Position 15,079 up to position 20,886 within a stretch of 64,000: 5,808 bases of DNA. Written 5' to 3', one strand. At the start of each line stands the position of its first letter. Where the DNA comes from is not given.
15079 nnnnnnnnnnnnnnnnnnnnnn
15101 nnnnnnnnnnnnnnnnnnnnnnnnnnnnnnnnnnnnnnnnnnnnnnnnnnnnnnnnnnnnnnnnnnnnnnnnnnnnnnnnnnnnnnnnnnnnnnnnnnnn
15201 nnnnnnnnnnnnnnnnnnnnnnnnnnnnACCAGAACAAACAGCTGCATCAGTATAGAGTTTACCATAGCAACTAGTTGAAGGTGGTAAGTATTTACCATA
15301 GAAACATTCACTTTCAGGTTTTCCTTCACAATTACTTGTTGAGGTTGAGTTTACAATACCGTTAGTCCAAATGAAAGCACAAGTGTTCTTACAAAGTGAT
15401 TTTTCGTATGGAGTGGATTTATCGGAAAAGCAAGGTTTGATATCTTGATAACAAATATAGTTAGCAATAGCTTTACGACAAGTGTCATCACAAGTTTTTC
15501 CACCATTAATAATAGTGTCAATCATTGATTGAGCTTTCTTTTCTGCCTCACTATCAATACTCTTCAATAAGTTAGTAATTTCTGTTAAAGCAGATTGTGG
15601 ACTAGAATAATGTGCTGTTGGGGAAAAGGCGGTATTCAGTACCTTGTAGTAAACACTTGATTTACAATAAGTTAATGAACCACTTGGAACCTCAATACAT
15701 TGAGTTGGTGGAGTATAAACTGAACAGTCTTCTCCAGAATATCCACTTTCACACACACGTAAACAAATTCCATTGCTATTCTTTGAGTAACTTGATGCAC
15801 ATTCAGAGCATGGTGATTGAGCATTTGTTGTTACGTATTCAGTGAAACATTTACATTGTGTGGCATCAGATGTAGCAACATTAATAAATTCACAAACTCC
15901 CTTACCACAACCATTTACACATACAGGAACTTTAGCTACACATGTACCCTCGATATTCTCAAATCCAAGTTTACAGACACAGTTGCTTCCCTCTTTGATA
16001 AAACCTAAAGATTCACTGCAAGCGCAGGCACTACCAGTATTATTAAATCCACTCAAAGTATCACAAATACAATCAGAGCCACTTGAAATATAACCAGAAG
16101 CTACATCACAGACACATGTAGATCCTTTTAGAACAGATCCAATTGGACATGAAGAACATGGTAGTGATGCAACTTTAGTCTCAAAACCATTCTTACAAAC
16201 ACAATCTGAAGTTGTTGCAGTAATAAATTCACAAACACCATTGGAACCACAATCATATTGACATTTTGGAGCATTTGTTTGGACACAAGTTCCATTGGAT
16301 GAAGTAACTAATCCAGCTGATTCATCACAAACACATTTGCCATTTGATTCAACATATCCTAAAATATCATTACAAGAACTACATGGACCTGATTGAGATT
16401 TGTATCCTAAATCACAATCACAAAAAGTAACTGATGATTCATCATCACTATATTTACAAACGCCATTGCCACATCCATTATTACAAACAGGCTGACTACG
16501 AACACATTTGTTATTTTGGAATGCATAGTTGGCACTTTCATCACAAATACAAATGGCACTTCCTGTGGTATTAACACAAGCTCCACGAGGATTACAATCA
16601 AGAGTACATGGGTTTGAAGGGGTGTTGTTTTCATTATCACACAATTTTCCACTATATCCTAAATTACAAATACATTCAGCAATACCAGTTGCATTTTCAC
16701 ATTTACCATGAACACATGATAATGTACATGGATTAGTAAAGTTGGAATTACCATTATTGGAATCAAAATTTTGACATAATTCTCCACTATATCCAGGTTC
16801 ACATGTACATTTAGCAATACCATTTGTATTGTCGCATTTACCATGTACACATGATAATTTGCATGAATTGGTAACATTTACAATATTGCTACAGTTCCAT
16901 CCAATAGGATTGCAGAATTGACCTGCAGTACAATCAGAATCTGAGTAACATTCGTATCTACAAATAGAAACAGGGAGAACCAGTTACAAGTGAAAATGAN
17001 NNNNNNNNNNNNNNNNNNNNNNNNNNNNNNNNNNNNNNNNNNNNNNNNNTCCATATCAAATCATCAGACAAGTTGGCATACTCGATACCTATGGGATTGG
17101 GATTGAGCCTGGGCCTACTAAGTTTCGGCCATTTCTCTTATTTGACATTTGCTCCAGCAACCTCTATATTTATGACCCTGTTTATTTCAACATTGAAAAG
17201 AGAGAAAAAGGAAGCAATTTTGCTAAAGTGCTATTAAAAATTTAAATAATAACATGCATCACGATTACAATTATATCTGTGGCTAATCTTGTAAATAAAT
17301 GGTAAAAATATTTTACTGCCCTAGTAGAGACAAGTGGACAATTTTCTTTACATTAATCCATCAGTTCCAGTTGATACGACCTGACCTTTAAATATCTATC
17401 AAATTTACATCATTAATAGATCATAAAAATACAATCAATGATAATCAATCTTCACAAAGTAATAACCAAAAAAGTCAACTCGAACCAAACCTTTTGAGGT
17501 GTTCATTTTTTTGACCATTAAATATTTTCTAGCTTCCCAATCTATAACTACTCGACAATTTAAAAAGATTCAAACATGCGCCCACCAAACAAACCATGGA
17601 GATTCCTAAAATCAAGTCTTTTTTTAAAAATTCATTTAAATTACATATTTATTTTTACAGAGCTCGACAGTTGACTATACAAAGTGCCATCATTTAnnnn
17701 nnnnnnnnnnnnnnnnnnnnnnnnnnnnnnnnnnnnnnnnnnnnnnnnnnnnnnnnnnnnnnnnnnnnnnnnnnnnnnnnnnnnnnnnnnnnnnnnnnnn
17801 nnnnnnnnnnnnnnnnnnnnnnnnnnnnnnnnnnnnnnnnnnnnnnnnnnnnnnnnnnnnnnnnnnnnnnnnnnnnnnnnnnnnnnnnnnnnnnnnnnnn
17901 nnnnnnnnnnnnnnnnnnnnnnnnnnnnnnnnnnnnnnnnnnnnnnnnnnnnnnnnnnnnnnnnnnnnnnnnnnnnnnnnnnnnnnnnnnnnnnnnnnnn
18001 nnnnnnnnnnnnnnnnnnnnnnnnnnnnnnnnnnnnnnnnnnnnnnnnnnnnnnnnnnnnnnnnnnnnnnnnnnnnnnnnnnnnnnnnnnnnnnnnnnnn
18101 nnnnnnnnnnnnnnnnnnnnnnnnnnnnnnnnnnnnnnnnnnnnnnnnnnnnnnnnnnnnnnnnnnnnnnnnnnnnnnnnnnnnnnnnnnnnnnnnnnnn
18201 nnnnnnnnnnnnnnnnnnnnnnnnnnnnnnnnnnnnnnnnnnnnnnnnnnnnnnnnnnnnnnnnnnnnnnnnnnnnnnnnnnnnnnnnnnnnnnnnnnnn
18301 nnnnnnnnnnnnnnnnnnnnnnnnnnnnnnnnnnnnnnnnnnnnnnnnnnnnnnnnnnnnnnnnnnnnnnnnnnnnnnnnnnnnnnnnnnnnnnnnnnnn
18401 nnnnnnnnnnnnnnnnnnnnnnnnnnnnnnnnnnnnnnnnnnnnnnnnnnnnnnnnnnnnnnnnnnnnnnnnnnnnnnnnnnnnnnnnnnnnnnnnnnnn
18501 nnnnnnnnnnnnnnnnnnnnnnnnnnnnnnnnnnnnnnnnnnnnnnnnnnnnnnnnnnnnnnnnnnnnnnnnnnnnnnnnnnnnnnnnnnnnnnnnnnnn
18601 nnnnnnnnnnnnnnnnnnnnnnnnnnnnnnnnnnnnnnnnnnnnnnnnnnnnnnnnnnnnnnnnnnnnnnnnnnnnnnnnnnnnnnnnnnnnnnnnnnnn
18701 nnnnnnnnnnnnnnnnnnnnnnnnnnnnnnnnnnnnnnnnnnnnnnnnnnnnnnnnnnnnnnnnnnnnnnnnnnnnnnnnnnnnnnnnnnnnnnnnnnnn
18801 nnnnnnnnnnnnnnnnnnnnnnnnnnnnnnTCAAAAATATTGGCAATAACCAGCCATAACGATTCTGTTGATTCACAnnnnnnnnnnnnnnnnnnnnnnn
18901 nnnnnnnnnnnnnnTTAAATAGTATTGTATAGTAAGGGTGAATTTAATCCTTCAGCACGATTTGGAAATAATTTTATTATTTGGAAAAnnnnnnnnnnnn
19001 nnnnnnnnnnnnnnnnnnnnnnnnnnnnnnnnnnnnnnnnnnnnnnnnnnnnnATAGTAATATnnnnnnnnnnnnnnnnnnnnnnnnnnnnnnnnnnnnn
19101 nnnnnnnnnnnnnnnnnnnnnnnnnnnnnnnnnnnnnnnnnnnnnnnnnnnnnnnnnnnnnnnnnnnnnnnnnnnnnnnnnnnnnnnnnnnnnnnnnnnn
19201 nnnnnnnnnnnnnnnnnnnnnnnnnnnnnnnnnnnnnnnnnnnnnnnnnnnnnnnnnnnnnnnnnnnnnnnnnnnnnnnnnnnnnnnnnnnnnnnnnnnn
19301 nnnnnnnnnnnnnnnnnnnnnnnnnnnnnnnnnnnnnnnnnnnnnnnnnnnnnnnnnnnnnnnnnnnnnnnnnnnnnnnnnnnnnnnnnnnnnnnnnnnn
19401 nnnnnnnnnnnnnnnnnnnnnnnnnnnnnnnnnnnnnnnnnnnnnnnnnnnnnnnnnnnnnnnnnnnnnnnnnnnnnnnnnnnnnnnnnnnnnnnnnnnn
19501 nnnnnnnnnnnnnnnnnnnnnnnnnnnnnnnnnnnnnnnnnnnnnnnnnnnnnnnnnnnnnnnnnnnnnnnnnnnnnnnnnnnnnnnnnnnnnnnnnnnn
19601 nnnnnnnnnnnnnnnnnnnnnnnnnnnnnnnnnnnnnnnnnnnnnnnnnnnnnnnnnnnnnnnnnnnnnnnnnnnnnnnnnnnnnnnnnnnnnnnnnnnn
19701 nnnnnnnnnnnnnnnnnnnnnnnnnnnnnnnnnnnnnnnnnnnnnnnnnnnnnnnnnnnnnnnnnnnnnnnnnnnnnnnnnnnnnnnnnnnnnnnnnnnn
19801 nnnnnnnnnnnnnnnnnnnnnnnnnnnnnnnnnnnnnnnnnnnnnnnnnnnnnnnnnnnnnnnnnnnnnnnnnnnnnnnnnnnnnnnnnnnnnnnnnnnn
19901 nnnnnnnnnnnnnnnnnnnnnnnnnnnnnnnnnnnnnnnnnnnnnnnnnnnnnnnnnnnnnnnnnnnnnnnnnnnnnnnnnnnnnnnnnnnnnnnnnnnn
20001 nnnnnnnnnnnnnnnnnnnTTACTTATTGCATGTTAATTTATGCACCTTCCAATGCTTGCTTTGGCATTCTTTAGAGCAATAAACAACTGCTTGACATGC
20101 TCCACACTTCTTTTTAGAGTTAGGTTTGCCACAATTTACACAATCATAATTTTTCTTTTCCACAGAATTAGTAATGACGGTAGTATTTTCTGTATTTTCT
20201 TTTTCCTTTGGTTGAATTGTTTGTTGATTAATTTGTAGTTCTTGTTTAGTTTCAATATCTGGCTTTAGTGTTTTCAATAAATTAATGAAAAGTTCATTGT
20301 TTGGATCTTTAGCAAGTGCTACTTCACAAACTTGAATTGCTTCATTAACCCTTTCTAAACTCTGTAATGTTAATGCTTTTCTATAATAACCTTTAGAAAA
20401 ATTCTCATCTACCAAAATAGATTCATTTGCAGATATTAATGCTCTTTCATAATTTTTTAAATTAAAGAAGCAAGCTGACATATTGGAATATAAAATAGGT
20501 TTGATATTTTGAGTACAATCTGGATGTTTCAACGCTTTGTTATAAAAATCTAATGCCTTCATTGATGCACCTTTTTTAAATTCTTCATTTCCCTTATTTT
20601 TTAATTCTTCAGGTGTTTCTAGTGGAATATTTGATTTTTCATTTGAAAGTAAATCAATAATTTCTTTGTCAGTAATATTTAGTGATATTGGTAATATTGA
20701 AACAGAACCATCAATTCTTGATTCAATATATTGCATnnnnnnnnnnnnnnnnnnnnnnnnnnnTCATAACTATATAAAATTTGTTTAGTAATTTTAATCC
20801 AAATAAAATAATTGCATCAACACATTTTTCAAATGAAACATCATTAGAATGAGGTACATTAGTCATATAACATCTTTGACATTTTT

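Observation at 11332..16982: Giant EGF-array plus PKD/REJ-like repeat type-I membrane protein as the first gene after the subtelomere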

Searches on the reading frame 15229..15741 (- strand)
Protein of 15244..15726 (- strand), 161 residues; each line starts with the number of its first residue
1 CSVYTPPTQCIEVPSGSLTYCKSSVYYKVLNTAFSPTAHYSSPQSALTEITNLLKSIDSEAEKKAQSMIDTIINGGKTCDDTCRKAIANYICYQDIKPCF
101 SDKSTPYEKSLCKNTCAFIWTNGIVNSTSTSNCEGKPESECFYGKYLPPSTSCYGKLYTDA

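Call 30: search_protein_families(library=pfam, proteins=[window:15244-15726:-], max_evalue=10)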
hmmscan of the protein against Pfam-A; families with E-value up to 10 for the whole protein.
seq(161 aa): 2 families
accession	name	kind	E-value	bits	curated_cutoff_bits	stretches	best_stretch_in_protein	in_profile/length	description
PF15155.11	MRFAP1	-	0.18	12.8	27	1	43-85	45-87/119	MORF4 family-associated protein1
PF01392.28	Fz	-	0.37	11.8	32.1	1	49-117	18-80/110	Fz domain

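Call 51: search_solved_structures(query=A2, max_evalue=10, show_alignments=1)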
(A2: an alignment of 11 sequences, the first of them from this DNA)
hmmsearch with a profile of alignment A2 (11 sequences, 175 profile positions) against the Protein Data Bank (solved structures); distinct sequences matched with E-value up to 10: 15.
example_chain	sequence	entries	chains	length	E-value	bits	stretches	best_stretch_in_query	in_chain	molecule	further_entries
9fse_A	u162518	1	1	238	0.0021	21.4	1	78-126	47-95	Tyrosine-protein kinase transmembrane receptor ROR2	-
3hkl_A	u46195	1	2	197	0.038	17.4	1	73-123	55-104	Muscle, skeletal receptor tyrosine protein kinase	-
9lgg_A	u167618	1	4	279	0.04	17.3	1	69-123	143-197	Muscle, skeletal receptor tyrosine-protein kinase,Ig3-Fz domains of hMuSK:L1 peptide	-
7me4_A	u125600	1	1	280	0.052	16.9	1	86-122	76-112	Tyrosine-protein kinase transmembrane receptor Ror2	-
7x8q_A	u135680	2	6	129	0.24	14.7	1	77-144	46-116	Frizzled-10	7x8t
8s9p_C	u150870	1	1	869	0.5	13.7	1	69-123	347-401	Muscle, skeletal receptor tyrosine-protein kinase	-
6ndz_A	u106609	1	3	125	0.64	13.3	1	83-144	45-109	Frizzled-8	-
5un5_B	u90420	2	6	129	0.73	13.2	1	83-144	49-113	Frizzled-8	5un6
6ahy_A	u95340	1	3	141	0.88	12.9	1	83-144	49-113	Frizzled-8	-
8x0t_A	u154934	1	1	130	0.91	12.8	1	83-144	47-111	Frizzled-8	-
1ijy_A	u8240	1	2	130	0.95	12.8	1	83-144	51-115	FRIZZLED HOMOLOG 8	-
4f0a_A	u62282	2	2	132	0.97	12.8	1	83-144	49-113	Frizzled-8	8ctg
6tfb_A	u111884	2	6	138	1.1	12.6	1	83-144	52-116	Frizzled-8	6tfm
4c79_A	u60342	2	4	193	1.2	12.4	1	25-150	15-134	SMOOTHENED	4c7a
8jhb_R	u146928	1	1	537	3.1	11.1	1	83-143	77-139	Frizzled-6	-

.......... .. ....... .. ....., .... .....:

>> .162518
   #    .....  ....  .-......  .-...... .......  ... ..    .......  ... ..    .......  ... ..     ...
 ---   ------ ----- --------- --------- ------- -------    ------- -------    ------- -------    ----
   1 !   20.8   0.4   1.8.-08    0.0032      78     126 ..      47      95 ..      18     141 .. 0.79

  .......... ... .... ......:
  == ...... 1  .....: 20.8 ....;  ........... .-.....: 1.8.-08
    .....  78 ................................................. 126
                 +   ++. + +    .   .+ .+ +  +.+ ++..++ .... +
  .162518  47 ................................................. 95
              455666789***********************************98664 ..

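Call 59: predict_structure(alignment_id=A2)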
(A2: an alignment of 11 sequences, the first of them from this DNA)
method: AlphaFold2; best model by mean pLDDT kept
length: 171 residues; sequences in the alignment: 11
mean_pLDDT: 90.1   pTM: 0.81
mean pLDDT of the five models: 90.1, 89.3, 88.8, 88.4, 75.5
residues with pLDDT >= 90: 122; 70-90: 43; 50-70: 5; < 50: 1
segments of 3 or more residues with pLDDT < 50: none
pLDDT, mean of each block of 10 residues (from residue 1): 90 94 95 93 93 95 98 94 92 95 91 94 88 79 90 80 74 43
secondary structure, 60 per line:
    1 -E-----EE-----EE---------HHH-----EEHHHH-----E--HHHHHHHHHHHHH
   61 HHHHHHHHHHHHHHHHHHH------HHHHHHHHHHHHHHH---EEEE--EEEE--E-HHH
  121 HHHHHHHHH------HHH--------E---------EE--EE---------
elements in order: H36-39 H48-79 H86-100 E104-107 E110-113 H118-129

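Call 61: fold_search(model_id=the predicted structure, library=pdb)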
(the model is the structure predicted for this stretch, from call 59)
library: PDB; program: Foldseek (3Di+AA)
matches with E <= 10: 24; with E <= 0.001: 0
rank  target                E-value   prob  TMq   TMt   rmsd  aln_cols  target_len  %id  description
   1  9lgg_D                3.1e-03  1.00  0.40  0.29  10.7       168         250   14  Crystal structure of the human MuSK(Ig3_Fz)/L1 peptide complex (released 2025-12-03)
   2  7me4_A                7.4e-03  0.99  0.36  0.28   7.8       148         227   16  Structure of the extracellular WNT-binding module in Drosophila Ror2/Nrk (released 2021-10-13)
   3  9lgg_A                8.4e-03  0.96  0.35  0.25  12.7       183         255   14  Crystal structure of the human MuSK(Ig3_Fz)/L1 peptide complex (released 2025-12-03)
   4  9fse                  1.1e-02  0.99  0.45  0.36   6.7       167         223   14  Human ROR2 cysteine-rich domain (CRD) and Kringle domain (released 2024-07-10)
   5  9lgg_B                1.3e-02  0.99  0.40  0.28   8.0       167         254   14  Crystal structure of the human MuSK(Ig3_Fz)/L1 peptide complex (released 2025-12-03)
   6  9lgg_C                1.5e-02  0.97  0.37  0.26  11.4       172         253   14  Crystal structure of the human MuSK(Ig3_Fz)/L1 peptide complex (released 2025-12-03)
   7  3hkl_A                1.0e-01  0.97  0.40  0.47   4.0       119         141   12  Crystal Structure of the Frizzled-like Cysteine-rich Domain of MuSK (released 2009-08-25)
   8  3hkl_B                1.4e-01  0.97  0.39  0.43   4.0       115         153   13  Crystal Structure of the Frizzled-like Cysteine-rich Domain of MuSK (released 2009-08-25)
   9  5uwg_A                5.0e-01  0.47  0.29  0.39   6.2        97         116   14  The crystal structure of Fz4-CRD in complex with palmitoleic acid (released 2017-06-14)
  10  5bpb_D                8.0e-01  0.35  0.28  0.35   6.1        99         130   14  Crystal structure of the cysteine-rich domain of human Frizzled 4 - Crystal Form I (released 2015-07-01)
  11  5jyj_A                1.9e+00  0.11  0.15  0.14   6.5        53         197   19  Crystal structure of mouse JUNO (released 2017-05-24)
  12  7x8q_A                2.1e+00  0.12  0.32  0.41   8.2       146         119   13  Frizzled-10 CRD in complex with F10_A9 Fab (released 2023-01-18)
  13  9q05                  2.5e+00  0.06  0.19  0.03  12.1       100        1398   13  syNOS monomer bound to NADPH (released 2026-01-14)
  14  5f4e_B                2.6e+00  0.07  0.15  0.13   7.3        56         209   20  Crystal structure of the human sperm Izumo1 and egg Juno complex (released 2016-06-15)
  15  4lrh_D                2.9e+00  0.07  0.16  0.13   8.3        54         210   20  Crystal structure of human folate receptor alpha in complex with folic acid (released 2013-07-31)
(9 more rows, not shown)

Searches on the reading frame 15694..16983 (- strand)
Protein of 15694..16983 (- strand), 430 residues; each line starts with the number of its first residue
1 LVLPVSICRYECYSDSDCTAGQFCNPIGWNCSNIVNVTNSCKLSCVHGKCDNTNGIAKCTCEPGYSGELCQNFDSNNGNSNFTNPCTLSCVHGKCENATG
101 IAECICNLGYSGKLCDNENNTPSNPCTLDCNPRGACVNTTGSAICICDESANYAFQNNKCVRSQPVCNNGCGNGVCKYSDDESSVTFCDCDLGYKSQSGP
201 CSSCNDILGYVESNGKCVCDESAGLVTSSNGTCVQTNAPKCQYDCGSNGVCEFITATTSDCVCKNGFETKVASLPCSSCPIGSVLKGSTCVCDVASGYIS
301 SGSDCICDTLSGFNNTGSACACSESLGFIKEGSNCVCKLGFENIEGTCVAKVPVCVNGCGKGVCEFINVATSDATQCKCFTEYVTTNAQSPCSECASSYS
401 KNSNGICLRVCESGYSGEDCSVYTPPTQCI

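Call 30: search_protein_families(library=pfam, proteins=[window:15694-16983:-], max_evalue=10)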
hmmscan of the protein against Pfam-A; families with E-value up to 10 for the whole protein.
seq(430 aa): 7 families
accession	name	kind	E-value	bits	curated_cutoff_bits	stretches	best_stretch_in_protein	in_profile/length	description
PF19202.5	DUF5874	-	9e-11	42.4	27.1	3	282-338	11-69/74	Family of unknown function (DUF5874)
PF07974.19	EGF_2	-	7.8e-06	26.6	22.1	4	41-70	1-32/32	EGF-like domain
PF21795.3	JAG1-like_EGF2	-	0.0022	18.4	27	2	92-116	2-23/25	Protein jagged-1-like, atypical EGF2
PF12947.13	EGF_3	-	0.011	16.4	28.5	3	47-68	11-32/36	EGF domain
PF25024.1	EGF_TEN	-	0.019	15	65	2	6-74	160-223/234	Teneurin EGF domain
PF24887.1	EGF_STAB1-2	-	0.032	15.1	27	2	44-71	16-47/50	Stabilin-1/2, EGF-like domain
PF23106.1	EGF_Teneurin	-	0.062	13.8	24.3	4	403-422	7-29/30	Teneurin-like EGF domain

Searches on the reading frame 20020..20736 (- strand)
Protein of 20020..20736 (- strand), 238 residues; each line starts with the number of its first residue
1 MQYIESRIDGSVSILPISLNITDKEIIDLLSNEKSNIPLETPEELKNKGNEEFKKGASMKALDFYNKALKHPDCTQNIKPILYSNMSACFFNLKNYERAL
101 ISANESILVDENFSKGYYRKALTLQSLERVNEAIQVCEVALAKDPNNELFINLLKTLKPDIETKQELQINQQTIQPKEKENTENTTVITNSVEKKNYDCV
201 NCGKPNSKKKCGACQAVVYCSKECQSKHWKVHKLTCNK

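Call 63: search_protein_families(library=pfam, proteins=[window:20020-20736:-], max_evalue=0.00001)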
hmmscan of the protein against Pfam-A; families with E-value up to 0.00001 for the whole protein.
window:20020-20736:- (238 aa): 3 families
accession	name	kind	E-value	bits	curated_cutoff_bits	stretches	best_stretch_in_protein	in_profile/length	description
PF00515.34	TPR_1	-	1.3e-13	50.6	27.8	0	43-70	2-29/34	Tetratricopeptide repeat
PF01753.24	zf-MYND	-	2.1e-11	44.1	22.7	1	199-236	1-39/39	MYND finger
PF07719.23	TPR_2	-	9.3e-11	41.4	27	0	115-147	2-34/34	Tetratricopeptide repeat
